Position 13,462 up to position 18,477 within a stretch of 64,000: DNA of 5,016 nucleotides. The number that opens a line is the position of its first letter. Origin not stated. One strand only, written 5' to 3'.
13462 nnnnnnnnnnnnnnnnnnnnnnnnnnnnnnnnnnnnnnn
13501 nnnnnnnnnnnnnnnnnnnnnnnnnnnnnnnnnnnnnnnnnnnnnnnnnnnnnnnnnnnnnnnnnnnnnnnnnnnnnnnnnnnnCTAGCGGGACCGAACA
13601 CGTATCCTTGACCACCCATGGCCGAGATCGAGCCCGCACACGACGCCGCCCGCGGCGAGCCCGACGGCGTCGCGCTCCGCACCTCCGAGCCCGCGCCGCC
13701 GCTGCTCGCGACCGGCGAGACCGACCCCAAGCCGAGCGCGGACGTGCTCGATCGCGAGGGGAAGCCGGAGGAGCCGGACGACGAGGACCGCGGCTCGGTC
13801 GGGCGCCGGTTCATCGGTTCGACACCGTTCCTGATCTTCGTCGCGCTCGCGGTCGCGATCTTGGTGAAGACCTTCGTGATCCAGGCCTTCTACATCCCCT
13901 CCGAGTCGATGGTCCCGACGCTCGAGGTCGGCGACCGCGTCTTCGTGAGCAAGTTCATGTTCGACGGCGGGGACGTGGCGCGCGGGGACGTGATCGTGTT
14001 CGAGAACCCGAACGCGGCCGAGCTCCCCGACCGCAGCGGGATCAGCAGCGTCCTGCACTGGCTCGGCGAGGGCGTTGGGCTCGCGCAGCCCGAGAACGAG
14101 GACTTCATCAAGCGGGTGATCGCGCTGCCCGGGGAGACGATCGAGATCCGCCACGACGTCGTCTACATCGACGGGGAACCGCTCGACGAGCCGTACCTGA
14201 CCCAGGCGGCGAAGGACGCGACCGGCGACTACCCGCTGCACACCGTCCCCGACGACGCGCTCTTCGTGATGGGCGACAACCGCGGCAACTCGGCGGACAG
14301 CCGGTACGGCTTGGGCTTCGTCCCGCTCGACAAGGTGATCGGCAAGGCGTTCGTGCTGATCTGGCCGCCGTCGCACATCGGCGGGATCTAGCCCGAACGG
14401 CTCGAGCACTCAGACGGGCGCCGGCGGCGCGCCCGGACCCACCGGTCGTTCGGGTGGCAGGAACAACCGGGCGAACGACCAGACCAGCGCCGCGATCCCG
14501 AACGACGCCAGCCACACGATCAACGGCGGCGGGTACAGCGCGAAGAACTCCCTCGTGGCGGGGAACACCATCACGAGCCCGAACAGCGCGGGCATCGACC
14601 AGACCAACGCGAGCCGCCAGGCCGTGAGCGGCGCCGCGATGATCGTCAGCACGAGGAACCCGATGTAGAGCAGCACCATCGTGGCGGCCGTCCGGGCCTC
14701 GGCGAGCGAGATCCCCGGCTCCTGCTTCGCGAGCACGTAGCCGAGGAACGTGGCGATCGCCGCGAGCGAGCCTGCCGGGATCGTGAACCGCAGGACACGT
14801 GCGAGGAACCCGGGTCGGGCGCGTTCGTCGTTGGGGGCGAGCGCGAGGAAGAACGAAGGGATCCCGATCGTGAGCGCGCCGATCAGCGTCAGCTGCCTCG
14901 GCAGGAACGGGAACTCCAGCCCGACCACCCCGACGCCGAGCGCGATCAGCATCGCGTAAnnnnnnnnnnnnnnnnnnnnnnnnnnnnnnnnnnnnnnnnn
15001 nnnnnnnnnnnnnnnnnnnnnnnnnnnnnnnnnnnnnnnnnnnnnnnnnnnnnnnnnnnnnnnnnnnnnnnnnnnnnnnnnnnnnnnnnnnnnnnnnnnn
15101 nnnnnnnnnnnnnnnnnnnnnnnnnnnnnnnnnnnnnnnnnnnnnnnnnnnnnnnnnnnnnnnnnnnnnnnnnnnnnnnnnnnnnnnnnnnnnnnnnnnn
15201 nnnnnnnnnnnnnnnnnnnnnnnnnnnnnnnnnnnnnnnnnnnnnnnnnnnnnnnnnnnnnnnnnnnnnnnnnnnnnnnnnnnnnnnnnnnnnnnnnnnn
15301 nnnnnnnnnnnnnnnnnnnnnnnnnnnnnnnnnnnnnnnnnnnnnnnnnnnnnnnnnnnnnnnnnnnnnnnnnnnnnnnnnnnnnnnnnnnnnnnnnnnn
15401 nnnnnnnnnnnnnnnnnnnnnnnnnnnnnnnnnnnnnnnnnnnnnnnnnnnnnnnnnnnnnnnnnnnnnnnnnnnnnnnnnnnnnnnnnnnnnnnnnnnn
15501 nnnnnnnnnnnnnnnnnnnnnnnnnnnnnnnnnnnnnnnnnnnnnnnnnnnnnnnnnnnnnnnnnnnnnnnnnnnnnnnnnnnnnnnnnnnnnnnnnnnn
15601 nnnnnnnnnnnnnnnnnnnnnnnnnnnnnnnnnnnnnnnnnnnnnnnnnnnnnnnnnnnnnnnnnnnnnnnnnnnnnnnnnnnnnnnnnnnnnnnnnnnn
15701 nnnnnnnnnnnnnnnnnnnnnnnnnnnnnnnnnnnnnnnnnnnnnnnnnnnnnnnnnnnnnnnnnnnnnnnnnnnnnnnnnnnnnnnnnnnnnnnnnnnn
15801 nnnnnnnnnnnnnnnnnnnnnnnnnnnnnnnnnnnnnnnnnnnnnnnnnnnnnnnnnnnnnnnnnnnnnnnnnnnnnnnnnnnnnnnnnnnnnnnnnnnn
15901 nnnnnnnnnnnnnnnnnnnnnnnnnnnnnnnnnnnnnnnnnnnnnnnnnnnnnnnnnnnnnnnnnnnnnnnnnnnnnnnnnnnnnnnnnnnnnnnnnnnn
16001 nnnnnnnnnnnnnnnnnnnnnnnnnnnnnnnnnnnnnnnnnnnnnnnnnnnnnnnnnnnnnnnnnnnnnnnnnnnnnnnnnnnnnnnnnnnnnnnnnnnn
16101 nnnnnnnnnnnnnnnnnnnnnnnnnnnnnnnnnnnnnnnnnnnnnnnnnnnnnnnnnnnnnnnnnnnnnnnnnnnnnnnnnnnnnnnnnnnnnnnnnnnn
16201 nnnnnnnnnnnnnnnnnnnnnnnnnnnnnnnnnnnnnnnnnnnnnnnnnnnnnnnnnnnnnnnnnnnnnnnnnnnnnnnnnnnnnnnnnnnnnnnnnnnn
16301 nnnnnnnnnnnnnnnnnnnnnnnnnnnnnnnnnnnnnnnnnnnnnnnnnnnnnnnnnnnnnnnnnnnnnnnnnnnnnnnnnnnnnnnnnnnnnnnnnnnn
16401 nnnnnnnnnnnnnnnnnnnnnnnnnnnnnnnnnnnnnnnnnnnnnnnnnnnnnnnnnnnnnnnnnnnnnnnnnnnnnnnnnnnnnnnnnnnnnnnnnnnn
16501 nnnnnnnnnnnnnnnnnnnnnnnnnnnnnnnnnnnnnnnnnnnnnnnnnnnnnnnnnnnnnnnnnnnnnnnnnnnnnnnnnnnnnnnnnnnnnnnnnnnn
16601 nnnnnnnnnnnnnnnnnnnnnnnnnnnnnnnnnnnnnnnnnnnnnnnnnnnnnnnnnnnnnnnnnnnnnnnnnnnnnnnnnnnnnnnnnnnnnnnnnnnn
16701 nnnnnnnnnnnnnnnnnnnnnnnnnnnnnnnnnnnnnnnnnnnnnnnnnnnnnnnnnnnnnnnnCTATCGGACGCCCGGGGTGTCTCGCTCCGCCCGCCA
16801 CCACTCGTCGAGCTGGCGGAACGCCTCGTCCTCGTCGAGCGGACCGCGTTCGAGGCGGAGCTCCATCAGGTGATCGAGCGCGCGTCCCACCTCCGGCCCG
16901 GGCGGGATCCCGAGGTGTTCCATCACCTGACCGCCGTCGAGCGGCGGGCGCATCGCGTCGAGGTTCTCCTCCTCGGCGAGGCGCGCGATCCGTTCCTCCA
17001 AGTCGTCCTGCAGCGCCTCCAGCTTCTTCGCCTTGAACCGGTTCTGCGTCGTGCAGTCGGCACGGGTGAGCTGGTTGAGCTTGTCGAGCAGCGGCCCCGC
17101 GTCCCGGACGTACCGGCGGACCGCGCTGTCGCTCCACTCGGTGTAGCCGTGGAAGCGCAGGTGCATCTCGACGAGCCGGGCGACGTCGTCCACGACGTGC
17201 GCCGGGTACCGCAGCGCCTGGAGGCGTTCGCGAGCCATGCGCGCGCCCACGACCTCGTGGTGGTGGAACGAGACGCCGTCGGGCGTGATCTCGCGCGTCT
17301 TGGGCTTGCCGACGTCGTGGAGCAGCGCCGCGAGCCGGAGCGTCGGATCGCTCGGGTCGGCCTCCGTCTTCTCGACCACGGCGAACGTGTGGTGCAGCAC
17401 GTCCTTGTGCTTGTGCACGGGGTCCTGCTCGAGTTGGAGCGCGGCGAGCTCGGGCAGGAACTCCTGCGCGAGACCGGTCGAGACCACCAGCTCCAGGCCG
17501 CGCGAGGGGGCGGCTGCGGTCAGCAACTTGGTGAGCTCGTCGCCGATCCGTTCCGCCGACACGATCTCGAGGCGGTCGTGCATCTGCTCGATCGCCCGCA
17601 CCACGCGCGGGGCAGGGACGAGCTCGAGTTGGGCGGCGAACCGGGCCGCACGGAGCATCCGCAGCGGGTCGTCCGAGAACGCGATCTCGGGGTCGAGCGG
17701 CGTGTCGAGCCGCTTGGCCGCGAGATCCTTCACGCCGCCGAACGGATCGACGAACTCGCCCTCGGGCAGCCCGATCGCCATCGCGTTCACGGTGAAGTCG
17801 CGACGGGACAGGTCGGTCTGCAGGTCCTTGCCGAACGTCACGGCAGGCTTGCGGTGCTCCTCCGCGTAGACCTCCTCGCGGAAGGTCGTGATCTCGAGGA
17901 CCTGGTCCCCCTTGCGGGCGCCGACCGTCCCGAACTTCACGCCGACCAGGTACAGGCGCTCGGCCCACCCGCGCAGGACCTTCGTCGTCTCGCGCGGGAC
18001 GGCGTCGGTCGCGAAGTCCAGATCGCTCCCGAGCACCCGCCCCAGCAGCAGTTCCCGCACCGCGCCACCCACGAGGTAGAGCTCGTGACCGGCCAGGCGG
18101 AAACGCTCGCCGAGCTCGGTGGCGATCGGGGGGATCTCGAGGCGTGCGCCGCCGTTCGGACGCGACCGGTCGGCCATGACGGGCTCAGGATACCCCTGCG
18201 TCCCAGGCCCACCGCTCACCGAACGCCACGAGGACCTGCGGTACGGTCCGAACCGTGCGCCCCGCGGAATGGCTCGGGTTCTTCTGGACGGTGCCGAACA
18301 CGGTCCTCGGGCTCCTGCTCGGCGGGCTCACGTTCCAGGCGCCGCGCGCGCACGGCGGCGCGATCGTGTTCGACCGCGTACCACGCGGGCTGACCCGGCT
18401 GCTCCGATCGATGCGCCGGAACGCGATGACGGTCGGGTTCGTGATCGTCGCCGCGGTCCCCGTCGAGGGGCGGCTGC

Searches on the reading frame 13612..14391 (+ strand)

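Call 91: search_protein_families(library=pfam, max_evalue=0.000001, proteins=[window:13612-14391:+])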
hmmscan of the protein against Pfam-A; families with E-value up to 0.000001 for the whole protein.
window:13612-14391:+ (259 aa): 1 family
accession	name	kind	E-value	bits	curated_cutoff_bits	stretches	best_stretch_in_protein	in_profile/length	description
PF10502.14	Peptidase_S26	-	1.6e-49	168.6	22.9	1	74-251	7-168/168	Signal peptidase, peptidase S26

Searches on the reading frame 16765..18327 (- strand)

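Call 92: search_protein_families(library=pfam, max_evalue=0.000001, proteins=[window:16765-18327:-])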
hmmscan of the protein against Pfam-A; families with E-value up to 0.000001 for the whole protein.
window:16765-18327:- (520 aa): 3 families
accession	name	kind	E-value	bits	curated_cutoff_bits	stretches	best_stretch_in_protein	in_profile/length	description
PF01743.26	PolyA_pol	-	8.6e-34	117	23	1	83-207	1-125/126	Poly A polymerase head domain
PF12627.12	PolyA_pol_RNAbd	-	5.3e-16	58.6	22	1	239-296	5-62/64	Probable RNA and SrmB- binding site of polymerase A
PF01966.28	HD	-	3.9e-13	50.1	22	1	313-451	4-110/116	HD domain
